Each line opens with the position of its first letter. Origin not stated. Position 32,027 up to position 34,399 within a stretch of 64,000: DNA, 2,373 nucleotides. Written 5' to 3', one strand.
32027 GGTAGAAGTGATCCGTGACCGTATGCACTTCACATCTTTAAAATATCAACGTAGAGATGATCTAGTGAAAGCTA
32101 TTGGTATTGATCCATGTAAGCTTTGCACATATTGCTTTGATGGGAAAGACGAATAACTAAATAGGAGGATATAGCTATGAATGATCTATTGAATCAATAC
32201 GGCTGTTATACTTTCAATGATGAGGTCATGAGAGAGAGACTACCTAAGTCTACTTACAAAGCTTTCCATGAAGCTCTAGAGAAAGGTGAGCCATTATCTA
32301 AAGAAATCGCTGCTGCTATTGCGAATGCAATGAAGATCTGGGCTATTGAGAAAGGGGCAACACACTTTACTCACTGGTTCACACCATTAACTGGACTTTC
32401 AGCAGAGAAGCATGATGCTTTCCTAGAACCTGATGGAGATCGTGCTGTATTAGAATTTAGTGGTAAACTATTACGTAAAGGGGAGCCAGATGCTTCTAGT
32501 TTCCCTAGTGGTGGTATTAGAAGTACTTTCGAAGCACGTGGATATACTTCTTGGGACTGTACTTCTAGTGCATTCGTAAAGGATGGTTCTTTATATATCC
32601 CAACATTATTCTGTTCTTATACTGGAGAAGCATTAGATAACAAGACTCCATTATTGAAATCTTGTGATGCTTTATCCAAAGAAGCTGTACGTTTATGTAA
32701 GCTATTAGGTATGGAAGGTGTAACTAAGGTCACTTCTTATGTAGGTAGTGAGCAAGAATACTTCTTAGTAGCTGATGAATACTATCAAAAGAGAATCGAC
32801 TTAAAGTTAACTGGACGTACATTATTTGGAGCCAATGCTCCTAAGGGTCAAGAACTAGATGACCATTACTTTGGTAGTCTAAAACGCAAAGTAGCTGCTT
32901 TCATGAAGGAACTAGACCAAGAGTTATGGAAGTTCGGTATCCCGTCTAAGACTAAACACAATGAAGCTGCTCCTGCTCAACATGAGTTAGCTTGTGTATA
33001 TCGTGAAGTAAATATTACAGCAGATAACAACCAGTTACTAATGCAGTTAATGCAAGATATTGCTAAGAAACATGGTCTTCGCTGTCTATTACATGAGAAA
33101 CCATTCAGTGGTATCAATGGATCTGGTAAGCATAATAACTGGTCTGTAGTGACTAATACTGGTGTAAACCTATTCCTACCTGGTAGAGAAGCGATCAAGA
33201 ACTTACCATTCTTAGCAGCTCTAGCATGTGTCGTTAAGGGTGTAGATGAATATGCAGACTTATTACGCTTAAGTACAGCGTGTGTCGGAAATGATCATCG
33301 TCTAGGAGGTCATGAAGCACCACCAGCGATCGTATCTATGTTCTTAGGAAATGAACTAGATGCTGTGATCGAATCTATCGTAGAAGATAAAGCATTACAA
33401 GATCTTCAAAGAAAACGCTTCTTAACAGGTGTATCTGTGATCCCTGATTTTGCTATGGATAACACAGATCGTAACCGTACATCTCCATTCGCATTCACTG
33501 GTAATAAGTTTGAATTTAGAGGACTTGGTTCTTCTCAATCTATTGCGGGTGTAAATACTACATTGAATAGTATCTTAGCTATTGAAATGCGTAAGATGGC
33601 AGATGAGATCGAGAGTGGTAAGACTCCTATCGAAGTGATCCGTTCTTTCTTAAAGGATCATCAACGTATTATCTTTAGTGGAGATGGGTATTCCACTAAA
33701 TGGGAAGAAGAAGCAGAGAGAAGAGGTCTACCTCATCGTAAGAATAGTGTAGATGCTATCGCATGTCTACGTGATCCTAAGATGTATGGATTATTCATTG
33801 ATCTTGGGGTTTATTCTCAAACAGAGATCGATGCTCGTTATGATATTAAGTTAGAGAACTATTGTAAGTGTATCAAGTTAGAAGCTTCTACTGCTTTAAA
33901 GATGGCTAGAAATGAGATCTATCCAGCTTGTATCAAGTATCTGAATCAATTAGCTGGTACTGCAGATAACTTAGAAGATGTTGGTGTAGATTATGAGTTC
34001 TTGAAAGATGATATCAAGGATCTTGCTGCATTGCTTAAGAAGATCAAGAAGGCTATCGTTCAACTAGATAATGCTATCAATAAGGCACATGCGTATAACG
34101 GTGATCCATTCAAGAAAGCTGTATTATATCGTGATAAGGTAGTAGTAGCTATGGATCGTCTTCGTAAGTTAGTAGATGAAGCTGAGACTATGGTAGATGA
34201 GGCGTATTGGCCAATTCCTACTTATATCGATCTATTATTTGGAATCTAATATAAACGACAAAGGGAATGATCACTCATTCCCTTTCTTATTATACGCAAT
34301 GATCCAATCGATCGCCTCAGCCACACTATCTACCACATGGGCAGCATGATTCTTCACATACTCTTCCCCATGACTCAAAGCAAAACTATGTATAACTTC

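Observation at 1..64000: Strong GATC over-representation with GATT/AATC depletion in native DNA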

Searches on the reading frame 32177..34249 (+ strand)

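Call 8: search_protein_families(library=ncbifam, proteins=[window:32177-34249:+])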
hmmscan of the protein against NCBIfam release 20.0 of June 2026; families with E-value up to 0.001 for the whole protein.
window:32177-34249:+ (690 aa): 4 families
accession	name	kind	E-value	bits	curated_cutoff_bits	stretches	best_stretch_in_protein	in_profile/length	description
TIGR00653.1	GlnA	equivalog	6.1e-16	58.2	429.15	1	184-385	118-327/462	type I glutamate--ammonia ligase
TIGR03105.1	gln_synth_III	equivalog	3.8e-12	45.5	469.6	1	240-337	157-254/435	type III glutamate--ammonia ligase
NF007006.0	PRK09469.1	equivalog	6.4e-07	28.3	845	1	258-335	208-285/469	glutamate--ammonia ligase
NF045547.1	GGputSyn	equivalog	4.3e-06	25.7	650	1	237-361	162-281/438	gamma-glutamylputrescine synthetase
